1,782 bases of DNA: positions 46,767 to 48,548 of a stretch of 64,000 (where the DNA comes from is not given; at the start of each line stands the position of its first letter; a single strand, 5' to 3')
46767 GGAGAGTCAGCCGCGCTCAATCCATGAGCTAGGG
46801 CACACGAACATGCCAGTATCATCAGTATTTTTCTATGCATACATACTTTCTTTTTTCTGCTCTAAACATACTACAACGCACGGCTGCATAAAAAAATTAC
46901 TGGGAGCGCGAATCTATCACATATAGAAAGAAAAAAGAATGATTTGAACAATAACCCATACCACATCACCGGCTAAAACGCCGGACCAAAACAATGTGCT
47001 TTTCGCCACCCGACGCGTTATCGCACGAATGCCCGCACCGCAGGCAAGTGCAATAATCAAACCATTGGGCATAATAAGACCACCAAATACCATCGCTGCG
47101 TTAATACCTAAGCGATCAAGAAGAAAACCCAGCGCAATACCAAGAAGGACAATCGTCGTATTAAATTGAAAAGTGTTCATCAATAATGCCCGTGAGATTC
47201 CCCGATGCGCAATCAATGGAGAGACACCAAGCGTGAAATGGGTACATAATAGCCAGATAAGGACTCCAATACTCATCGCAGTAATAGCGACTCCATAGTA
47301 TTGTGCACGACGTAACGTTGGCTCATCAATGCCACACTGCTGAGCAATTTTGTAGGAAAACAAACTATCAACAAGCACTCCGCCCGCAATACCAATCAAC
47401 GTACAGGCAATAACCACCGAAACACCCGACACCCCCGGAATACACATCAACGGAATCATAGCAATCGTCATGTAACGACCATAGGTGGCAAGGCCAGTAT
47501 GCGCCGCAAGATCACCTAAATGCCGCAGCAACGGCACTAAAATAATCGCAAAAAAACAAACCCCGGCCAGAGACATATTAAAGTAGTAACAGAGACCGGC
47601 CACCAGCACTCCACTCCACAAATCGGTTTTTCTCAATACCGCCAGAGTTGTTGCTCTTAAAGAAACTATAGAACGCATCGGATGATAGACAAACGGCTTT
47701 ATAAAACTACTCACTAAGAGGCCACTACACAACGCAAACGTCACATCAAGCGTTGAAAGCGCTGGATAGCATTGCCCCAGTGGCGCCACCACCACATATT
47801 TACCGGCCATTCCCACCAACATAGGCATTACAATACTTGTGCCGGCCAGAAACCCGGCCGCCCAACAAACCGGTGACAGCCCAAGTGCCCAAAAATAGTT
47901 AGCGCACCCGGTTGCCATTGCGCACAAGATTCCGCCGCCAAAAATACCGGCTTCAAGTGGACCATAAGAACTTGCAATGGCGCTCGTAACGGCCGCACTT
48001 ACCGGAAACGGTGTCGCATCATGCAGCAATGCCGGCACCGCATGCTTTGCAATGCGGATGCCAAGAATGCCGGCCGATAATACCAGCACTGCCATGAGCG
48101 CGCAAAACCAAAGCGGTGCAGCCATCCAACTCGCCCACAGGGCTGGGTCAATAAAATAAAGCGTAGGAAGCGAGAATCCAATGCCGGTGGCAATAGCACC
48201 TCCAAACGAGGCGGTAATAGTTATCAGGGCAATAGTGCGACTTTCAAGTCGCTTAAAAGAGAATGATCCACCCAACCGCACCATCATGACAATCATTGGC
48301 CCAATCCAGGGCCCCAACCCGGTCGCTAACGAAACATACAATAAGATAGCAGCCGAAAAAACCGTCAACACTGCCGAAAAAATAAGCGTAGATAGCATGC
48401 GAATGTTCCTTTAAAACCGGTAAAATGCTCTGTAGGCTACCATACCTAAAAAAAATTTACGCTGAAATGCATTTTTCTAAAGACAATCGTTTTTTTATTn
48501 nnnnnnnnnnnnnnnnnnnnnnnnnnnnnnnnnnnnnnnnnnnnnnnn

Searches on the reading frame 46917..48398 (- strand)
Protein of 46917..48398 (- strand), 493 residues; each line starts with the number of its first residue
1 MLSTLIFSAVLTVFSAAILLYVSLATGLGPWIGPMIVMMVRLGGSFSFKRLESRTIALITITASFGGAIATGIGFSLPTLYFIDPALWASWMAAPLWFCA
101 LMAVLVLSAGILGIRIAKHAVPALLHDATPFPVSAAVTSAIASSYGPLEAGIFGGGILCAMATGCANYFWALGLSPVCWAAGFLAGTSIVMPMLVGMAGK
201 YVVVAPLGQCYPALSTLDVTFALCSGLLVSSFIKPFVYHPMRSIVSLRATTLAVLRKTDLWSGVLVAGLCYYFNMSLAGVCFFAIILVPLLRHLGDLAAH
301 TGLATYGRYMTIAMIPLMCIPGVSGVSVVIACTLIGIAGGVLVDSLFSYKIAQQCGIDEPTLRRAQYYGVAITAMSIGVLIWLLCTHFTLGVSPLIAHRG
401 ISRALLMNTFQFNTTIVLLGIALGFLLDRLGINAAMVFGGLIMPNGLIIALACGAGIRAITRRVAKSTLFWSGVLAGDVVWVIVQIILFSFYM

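Call 10: search_protein_families(library=pfam, proteins=[window:46917-48398:-], max_evalue=0.00001)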
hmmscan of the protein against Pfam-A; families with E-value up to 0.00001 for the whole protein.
window:46917-48398:- (493 aa): 0 families

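Call 52: search_protein_families(library=pfam, proteins=[window:46917-48398:-], max_evalue=0.1)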
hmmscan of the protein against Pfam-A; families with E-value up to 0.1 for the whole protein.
window:46917-48398:- (493 aa): 0 families

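Call 67: search_protein_families(library=ncbifam, proteins=[window:46917-48398:-], max_evalue=1)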
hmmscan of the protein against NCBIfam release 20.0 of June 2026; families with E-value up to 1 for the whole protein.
window:46917-48398:- (493 aa): 0 families
